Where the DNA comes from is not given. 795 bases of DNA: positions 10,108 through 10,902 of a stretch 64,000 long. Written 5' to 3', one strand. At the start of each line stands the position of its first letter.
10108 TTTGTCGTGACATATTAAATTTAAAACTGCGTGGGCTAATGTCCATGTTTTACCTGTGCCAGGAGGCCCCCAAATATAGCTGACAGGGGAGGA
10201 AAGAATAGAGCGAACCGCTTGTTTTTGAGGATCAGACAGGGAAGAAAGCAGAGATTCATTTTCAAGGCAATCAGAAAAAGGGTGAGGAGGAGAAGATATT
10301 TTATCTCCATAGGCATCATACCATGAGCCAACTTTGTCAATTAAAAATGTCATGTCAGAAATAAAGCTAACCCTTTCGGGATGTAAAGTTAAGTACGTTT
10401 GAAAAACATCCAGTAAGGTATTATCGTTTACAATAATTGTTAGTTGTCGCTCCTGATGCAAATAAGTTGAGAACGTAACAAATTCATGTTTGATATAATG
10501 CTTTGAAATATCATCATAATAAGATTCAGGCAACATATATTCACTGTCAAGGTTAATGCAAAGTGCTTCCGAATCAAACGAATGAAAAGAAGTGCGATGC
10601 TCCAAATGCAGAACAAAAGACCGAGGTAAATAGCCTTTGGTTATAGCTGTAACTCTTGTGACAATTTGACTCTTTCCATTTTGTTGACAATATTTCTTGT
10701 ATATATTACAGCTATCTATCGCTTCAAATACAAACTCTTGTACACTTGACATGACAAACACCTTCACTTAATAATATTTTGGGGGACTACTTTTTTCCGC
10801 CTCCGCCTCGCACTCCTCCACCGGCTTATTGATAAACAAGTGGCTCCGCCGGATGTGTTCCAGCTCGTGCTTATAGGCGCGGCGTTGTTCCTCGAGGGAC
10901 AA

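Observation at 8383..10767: Helicase architecture: unassigned ~175-aa head, and a core split by a ~225-aa coiled-coil insertion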

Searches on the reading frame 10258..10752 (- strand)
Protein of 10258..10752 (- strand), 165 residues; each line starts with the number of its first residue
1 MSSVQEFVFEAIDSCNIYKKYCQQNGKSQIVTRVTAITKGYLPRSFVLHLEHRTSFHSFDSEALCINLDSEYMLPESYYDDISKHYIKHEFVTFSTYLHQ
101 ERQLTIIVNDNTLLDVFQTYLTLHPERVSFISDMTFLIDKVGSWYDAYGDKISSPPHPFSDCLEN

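Call 37: predict_structure(alignment_id=A2)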
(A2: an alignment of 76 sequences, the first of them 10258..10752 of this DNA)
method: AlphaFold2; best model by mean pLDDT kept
length: 165 residues; sequences in the alignment: 76
mean_pLDDT: 89.6   pTM: 0.75
mean pLDDT of the five models: 89.6, 89.2, 89.3, 88.9, 87.8
residues with pLDDT >= 90: 117; 70-90: 30; 50-70: 15; < 50: 3
segments of 3 or more residues with pLDDT < 50: 163-165
pLDDT, mean of each block of 10 residues (from residue 1): 83 94 88 97 97 75 93 96 95 94 97 98 97 88 93 69 49
secondary structure, 60 per line:
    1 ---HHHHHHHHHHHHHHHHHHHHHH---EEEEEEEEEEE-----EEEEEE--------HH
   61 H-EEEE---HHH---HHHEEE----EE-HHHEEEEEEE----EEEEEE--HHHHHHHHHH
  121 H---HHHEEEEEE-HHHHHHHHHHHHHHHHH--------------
elements in order: H4-25 E29-39 E45-50 E63-66 E79-81 E92-98 E103-108 H111-121 E128-133 H135-151

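Call 40: fold_search(model_id=the predicted structure, library=pdb)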
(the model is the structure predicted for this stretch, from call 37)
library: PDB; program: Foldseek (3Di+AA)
matches with E <= 10: 683; with E <= 0.001: 0
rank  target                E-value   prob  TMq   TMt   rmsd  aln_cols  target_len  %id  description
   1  1ep1_B                2.7e-02  0.92  0.34  0.24   4.8       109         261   12  CRYSTAL STRUCTURE OF LACTOCOCCUS LACTIS DIHYDROOROTATE DEHYDROGENASE B (released 2001-01-17)
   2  2v3m_C                1.2e-01  0.75  0.33  0.47   4.6       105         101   10  Structure of the Gar1 domain of NAf1 (released 2007-07-10)
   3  6k2l_A                1.6e-01  0.41  0.31  0.23   6.7       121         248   15  Crystal structure of the Siderophore-interacting protein SipS from Aeromonas hydrophila (released 2019-06-12)
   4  3a98_B                1.6e-01  0.09  0.19  0.17  15.1       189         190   15  Crystal structure of the complex of the interacting regions of DOCK2 and ELMO1 (released 2010-10-27)
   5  5tr9_A                1.7e-01  0.63  0.35  0.26   4.2       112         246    9  Crystal Structure of a ferredoxin NADP+ reductase from Neisseria gonorrhoeae with bound FAD (released 2016-11-09)
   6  6rxu_Co               1.7e-01  0.18  0.19  0.30  11.8       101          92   11  Cryo-EM structure of the 90S pre-ribosome (Kre33-Noc4) from Chaetomium thermophilum, state B1 (released 2019-08-14)
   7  2v3m_D                2.5e-01  0.41  0.28  0.41   5.5       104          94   10  Structure of the Gar1 domain of NAf1 (released 2007-07-10)
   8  9kgt_A                2.8e-01  0.14  0.24  0.07  13.2       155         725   10  Crystal structure of topoisomerase IV from Klebsiella pneumoniae in complex with DNA and BWC0977, a dual-targeting bro (released 2025-11-12)
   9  6ke6_SZ               3.0e-01  0.10  0.19  0.26  11.9       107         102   15  3.4 angstrom cryo-EM structure of yeast 90S small subunit preribosome (released 2020-08-05)
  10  2wjy                  3.4e-01  0.33  0.39  0.12   6.0       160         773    9  Crystal structure of the complex between human nonsense mediated decay factors UPF1 and UPF2 Orthorhombic form (released 2009-07-07)
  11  6waa_B                3.7e-01  0.25  0.27  0.08  10.3       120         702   13  K. pneumoniae Topoisomerase IV (ParE-ParC) in complex with DNA and compound 34 (7-[(1S,5R)-1-amino-3-azabicyclo[3.1.0] (released 2020-07-15)
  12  2bgj_A                3.9e-01  0.35  0.32  0.23   5.1       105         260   13  X-Ray Structure of the Ferredoxin-NADP(H) Reductase from Rhodobacter capsulatus at 2.1 Angstroms (released 2005-09-07)
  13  8j07_k3               4.1e-01  0.57  0.27  0.10   4.0        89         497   13  96nm repeat of human respiratory doublet microtubule and associated axonemal complexes (released 2023-07-26)
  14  8a98_SZ               4.4e-01  0.07  0.19  0.23  14.8       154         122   11  CRYO-EM STRUCTURE OF LEISHMANIA MAJOR 80S RIBOSOME : snoRNA MUTANT (released 2023-10-11)
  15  2xcr_U                4.7e-01  0.15  0.24  0.08   8.7       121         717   12  The 3.5A crystal structure of the catalytic core (B'A' region) of Staphylococcus aureus DNA Gyrase complexed with GSK2 (released 2010-08-04)
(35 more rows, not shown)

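Call 67: search_protein_representatives(alignment_id=A4)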
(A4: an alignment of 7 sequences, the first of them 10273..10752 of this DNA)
Query: 7 sequences, 159 profile positions. Proteins with E-value up to 0.001 (for the whole library): 269; up to 1e-10: 118; up to 1e-30: 3. The best 150 are listed.
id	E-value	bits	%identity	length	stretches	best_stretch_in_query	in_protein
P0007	2.7e-67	241.7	-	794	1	1-159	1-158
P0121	1.8e-40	154.6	-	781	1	4-158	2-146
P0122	2.2e-31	125.0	-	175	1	1-158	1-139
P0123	4.7e-30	120.7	-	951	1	5-158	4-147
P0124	5.4e-30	120.5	-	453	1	5-156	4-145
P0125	1.8e-29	118.8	-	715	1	4-158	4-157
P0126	3.4e-29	117.9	-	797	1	1-158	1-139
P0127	6.1e-29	117.1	-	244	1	4-157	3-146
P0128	6.7e-26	107.2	-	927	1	5-157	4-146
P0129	1.9e-25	105.8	-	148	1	4-158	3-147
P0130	2.5e-25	105.3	-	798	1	1-158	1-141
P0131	7.0e-25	103.9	-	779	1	1-153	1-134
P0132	8.9e-25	103.6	-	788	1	1-158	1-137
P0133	1.1e-24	103.3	-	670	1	1-157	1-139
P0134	1.8e-24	102.6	-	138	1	4-137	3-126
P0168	1.0e-15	74.2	-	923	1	5-158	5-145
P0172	2.7e-15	72.8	-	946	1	6-155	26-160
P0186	1.3e-13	67.3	-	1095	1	1-156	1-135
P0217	2.7e-11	59.8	-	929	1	5-157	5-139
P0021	8.0e-09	51.7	-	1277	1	4-158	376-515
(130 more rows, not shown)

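Call 68: search_protein_families(library=pfam, proteins=[P0123, P0128, P0186, P0172, P0168, P0217], max_evalue=0.001)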
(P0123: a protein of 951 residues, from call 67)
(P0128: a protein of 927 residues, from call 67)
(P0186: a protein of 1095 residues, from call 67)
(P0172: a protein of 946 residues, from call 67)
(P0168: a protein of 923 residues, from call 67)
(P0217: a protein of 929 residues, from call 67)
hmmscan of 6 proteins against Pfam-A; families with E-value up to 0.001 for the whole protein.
P0123 (951 aa): 9 families
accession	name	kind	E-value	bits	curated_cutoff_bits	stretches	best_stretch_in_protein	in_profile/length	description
PF13086.12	AAA_11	-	7e-16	59.2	27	1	161-348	4-195/257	AAA domain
PF13087.12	AAA_12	-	2.4e-15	57.1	27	1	669-771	87-194/195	AAA domain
PF13245.12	AAA_19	-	1.7e-08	35.2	25.1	1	163-222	1-58/134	AAA domain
PF13538.12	UvrD_C_2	-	5.5e-06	26.6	27.4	1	714-768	4-52/52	UvrD-like helicase C-terminal domain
PF04851.21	ResIII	-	2.6e-05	24.6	22.5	1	172-235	22-83/164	Type III restriction enzyme, res subunit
PF01443.25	Viral_helicase1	-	2.7e-05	24.5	21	0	703-769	178-228/228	Viral superfamily 1 RNA helicase core domain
PF13604.12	AAA_30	-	0.00012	22.3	27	0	160-223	3-63/191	AAA domain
PF00270.35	DEAD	-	0.00017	21.8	26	1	163-256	4-92/167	DEAD/DEAH box helicase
PF13191.12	AAA_16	-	0.00065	20.7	32.6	0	174-229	25-82/167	AAA ATPase domain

P0128 (927 aa): 6 families
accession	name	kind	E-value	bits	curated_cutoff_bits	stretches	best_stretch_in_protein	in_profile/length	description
PF13086.12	AAA_11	-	5.8e-17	62.8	27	1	166-554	4-254/257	AAA domain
PF13087.12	AAA_12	-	2.4e-15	57.1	27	1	614-776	14-194/195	AAA domain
PF13245.12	AAA_19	-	5.6e-08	33.5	25.1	1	168-222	1-56/134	AAA domain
PF13604.12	AAA_30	-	4.6e-07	30.2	27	1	165-222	3-61/191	AAA domain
PF13538.12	UvrD_C_2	-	6e-05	23.3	27.4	1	719-749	4-36/52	UvrD-like helicase C-terminal domain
PF00270.35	DEAD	-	0.00012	22.3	26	1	167-241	3-79/167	DEAD/DEAH box helicase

P0186 (1095 aa): 7 families
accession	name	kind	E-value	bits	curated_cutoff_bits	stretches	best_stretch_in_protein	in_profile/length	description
PF13086.12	AAA_11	-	3.8e-16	60.1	27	1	150-415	3-147/257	AAA domain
PF13087.12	AAA_12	-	5e-15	56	27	1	947-1064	66-191/195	AAA domain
PF13245.12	AAA_19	-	6.6e-12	46.2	25.1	1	153-229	1-71/134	AAA domain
PF13604.12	AAA_30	-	3.9e-08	33.7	27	1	150-232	3-79/191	AAA domain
PF13538.12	UvrD_C_2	-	3.2e-06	27.3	27.4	1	1010-1064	4-52/52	UvrD-like helicase C-terminal domain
PF01443.25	Viral_helicase1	-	6.5e-05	23.3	21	0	992-1063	164-226/228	Viral superfamily 1 RNA helicase core domain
PF00270.35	DEAD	-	0.00036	20.8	26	0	151-226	2-79/167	DEAD/DEAH box helicase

P0172 (946 aa): 9 families
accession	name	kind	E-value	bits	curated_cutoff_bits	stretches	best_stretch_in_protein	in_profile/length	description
PF13086.12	AAA_11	-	2.6e-16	60.6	27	1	177-715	4-252/257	AAA domain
PF13087.12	AAA_12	-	6.7e-15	55.6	27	1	834-924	102-195/195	AAA domain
PF13245.12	AAA_19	-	4.5e-09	37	25.1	1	179-232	1-55/134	AAA domain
PF13604.12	AAA_30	-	2.5e-08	34.3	27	1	176-233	3-61/191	AAA domain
PF00270.35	DEAD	-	3.6e-06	27.2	26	1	178-254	3-81/167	DEAD/DEAH box helicase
PF04851.21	ResIII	-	1.7e-05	25.2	22.5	1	177-253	6-88/164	Type III restriction enzyme, res subunit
PF13538.12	UvrD_C_2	-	4.7e-05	23.6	27.4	1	866-920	4-52/52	UvrD-like helicase C-terminal domain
PF01443.25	Viral_helicase1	-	0.00039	20.8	21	0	836-921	153-228/228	Viral superfamily 1 RNA helicase core domain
PF02562.22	PhoH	-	0.00072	19.5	27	0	176-230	6-61/205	PhoH-like protein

P0168 (923 aa): 7 families
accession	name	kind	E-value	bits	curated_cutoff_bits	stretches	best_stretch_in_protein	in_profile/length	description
PF13087.12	AAA_12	-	2.4e-15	57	27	1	799-902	84-194/195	AAA domain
PF13086.12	AAA_11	-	2.6e-14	54.1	27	1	157-695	2-253/257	AAA domain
PF13245.12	AAA_19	-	9.2e-08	32.8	25.1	1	161-215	1-56/134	AAA domain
PF13538.12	UvrD_C_2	-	1.2e-06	28.7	27.4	1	845-899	4-52/52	UvrD-like helicase C-terminal domain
PF00270.35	DEAD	-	3e-06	27.5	26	0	160-241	3-84/167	DEAD/DEAH box helicase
PF01443.25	Viral_helicase1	-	7.6e-06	26.3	21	0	838-899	178-227/228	Viral superfamily 1 RNA helicase core domain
PF13604.12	AAA_30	-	1.8e-05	25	27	0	157-215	2-61/191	AAA domain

P0217 (929 aa): 4 families
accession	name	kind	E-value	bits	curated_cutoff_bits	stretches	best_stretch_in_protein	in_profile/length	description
PF13086.12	AAA_11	-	2.2e-20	74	27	2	462-695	65-254/257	AAA domain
PF13245.12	AAA_19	-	1.2e-08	35.6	25.1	1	156-209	1-55/134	AAA domain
PF13538.12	UvrD_C_2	-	7.5e-06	26.2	27.4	0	848-868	4-26/52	UvrD-like helicase C-terminal domain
PF13604.12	AAA_30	-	3e-05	24.3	27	0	152-210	2-61/191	AAA domain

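Call 95: search_solved_structures(query=A4, max_evalue=10, show_alignments=2)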
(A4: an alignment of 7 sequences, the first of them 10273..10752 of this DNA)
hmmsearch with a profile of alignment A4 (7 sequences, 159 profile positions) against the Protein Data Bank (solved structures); distinct sequences matched with E-value up to 10: 4.
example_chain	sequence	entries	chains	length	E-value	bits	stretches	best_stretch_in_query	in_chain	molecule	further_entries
9gfp_A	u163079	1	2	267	0.12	15.3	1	102-141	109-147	HTH-type transcriptional activator CsvR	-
3cmu_A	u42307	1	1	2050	0.16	14.9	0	136-152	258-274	Protein recA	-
3cmt_A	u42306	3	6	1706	0.18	14.8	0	136-152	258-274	Protein recA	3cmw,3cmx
3cmv_A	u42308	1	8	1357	0.31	14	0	136-152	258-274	Protein recA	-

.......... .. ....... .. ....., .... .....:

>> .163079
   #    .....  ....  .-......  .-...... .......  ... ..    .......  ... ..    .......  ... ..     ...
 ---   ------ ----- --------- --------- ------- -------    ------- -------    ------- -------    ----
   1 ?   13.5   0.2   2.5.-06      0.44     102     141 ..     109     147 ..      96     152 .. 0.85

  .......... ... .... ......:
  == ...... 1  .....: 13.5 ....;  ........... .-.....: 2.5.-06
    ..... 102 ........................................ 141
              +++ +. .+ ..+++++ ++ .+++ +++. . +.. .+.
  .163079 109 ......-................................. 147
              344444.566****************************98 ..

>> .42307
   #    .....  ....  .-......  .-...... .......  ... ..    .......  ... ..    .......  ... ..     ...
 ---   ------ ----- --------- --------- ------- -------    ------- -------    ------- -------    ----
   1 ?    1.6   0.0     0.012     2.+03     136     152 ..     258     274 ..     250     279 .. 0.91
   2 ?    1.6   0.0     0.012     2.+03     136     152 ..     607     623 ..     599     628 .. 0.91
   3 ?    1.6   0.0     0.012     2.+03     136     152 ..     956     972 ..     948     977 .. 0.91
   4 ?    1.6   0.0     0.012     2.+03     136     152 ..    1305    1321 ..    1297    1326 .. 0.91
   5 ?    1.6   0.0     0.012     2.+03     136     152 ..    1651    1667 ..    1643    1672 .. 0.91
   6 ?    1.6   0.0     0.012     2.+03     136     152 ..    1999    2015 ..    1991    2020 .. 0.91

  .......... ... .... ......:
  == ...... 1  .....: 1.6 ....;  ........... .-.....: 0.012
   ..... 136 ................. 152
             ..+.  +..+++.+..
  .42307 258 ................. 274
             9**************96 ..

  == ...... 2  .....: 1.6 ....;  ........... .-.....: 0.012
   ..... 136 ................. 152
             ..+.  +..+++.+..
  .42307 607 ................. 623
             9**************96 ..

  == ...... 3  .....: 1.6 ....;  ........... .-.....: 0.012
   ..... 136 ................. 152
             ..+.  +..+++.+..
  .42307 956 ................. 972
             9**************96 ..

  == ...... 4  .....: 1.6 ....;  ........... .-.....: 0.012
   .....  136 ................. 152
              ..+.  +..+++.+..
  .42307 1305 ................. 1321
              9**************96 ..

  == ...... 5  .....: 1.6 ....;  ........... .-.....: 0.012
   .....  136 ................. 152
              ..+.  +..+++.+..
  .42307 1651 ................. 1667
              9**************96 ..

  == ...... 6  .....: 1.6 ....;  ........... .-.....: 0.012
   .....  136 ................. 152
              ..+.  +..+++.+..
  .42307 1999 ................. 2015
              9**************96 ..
